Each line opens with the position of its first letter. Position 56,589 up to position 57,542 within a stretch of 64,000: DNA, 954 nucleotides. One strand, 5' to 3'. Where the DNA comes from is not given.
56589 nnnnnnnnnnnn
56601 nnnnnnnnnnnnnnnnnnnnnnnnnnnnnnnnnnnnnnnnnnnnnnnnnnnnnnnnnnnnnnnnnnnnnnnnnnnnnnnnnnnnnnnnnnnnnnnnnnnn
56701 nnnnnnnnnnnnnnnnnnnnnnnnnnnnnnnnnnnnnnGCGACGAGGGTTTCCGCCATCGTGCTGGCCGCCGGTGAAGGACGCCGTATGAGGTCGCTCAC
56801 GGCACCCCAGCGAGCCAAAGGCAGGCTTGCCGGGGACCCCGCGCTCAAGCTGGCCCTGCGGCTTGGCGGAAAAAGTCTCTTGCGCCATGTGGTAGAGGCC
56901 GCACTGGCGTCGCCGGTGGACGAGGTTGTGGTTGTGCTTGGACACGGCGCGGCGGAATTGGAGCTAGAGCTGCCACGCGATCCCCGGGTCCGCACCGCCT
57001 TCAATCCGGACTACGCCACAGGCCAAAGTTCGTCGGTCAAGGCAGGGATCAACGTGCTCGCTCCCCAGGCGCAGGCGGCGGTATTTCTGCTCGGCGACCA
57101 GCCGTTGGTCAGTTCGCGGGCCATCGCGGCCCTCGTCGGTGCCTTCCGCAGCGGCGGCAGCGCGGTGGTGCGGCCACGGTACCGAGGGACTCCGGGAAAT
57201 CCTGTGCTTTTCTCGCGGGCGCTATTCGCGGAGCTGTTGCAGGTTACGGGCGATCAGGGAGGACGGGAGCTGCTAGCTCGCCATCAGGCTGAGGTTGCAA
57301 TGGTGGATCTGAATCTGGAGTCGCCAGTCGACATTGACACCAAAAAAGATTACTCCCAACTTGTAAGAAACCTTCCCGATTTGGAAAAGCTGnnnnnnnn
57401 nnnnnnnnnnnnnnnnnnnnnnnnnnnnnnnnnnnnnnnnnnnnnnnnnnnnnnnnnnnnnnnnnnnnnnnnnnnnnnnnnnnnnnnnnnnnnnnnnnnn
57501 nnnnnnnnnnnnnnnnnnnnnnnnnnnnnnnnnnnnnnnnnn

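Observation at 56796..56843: A 48-nt REP-like element sits in frame inside the nucleotide-binding loop of the MocA domain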

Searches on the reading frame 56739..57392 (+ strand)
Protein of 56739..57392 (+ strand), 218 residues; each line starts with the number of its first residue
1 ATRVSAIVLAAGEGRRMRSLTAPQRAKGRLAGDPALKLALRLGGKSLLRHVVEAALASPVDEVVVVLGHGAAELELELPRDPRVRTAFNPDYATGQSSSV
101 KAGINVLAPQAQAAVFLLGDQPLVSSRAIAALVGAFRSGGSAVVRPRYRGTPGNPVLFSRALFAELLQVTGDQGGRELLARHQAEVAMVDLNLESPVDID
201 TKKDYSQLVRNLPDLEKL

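Call 54: search_solved_structures(query=window:56739-57392:+, max_evalue=0.001, show_alignments=3)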
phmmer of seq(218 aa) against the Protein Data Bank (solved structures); distinct sequences matched with E-value up to 0.001: 11.
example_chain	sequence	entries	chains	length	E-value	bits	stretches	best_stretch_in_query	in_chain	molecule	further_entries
2waw_A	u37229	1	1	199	9.4e-21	77.7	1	31-214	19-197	MOBA RELATE PROTEIN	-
3d5n_A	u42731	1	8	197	9.9e-16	61.3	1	80-208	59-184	Q97W15_SULSO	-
2we9_A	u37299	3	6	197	1.3e-13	54.4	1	43-213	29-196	MOBA-RELATED PROTEIN | MOCA-RELATED PROTEIN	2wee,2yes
6plj_A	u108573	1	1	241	8.3e-09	38.7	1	3-133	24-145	nucleotidyl transferase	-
9dqf_A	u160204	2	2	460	6.7e-07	32.5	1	6-136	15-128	Bifunctional protein GlmU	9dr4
4fce_A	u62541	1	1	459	8.6e-05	25.6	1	35-145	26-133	Bifunctional protein GlmU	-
3fww_A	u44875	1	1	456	8.6e-05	25.6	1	35-145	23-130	Bifunctional protein glmU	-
3d8v_A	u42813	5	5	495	0.00064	22.8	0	8-144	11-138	Bifunctional protein glmU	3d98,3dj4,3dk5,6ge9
3spt_A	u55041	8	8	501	0.00067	22.7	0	8-144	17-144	Bifunctional protein glmU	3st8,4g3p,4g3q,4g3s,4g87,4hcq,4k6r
3foq_A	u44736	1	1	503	0.00068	22.7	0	8-144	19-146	Bifunctional protein glmU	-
2qkx_A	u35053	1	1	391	0.00094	22.2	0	8-144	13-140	Bifunctional protein glmU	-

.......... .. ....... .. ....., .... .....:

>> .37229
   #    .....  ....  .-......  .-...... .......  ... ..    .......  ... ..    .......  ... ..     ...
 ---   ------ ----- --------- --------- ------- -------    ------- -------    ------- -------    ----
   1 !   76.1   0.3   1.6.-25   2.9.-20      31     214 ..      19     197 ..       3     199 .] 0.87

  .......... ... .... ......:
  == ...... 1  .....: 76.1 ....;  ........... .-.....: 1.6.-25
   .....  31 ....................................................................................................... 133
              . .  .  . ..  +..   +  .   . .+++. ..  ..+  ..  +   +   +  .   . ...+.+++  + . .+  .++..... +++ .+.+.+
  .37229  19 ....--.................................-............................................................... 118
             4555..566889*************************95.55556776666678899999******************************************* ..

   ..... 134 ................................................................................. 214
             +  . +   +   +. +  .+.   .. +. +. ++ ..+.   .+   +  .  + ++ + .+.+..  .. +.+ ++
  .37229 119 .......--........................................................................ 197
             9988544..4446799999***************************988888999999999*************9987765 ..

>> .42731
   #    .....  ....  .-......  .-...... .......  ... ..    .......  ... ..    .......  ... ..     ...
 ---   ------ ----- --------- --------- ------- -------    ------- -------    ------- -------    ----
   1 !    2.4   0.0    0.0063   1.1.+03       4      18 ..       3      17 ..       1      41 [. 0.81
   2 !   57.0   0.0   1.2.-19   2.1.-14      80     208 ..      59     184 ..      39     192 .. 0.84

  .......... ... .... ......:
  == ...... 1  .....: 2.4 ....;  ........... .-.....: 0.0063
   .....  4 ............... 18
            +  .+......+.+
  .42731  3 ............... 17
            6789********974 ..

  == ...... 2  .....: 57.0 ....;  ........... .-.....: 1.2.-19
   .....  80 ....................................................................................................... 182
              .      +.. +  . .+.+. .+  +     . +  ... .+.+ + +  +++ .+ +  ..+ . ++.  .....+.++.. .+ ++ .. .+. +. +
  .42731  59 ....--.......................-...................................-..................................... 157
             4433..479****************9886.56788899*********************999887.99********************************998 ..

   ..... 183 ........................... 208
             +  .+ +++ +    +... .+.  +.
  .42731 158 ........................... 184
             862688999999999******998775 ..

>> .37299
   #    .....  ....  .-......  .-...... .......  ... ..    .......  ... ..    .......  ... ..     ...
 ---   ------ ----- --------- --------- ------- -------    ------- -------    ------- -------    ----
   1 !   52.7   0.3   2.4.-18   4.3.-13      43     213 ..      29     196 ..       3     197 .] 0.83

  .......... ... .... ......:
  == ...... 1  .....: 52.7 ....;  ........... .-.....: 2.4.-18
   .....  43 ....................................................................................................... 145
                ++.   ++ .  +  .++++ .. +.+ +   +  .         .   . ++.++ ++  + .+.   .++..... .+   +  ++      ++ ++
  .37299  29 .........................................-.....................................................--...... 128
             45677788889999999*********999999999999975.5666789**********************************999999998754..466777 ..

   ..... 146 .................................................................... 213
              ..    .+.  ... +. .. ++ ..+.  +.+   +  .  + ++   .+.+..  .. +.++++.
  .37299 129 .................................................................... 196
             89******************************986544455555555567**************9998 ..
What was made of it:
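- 56754..57290 (+): MocA-type (MobA-like NTP transferase) domain. Sequence hit to 2waw, E = 9e-21 (call 54).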

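Call 82: search_protein_families(library=ncbifam, proteins=[window:56739-57392:+], max_evalue=1e-20)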
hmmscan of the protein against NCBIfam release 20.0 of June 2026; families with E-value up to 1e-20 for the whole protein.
seq(218 aa): 3 families
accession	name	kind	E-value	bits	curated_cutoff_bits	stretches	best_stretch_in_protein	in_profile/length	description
TIGR03310.1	matur_MocA_YgfJ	equivalog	1e-49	169.1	186.45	1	5-208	1-188/188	molybdenum cofactor cytidylyltransferase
NF045665.1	NTPtran_DVU1551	equivalog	9e-35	120.3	315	1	5-211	2-192/359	DVU_1551 family NTP transferase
TIGR03202.1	pucB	equivalog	4.3e-29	101.6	235.05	1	6-205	3-192/192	xanthine dehydrogenase accessory protein PucB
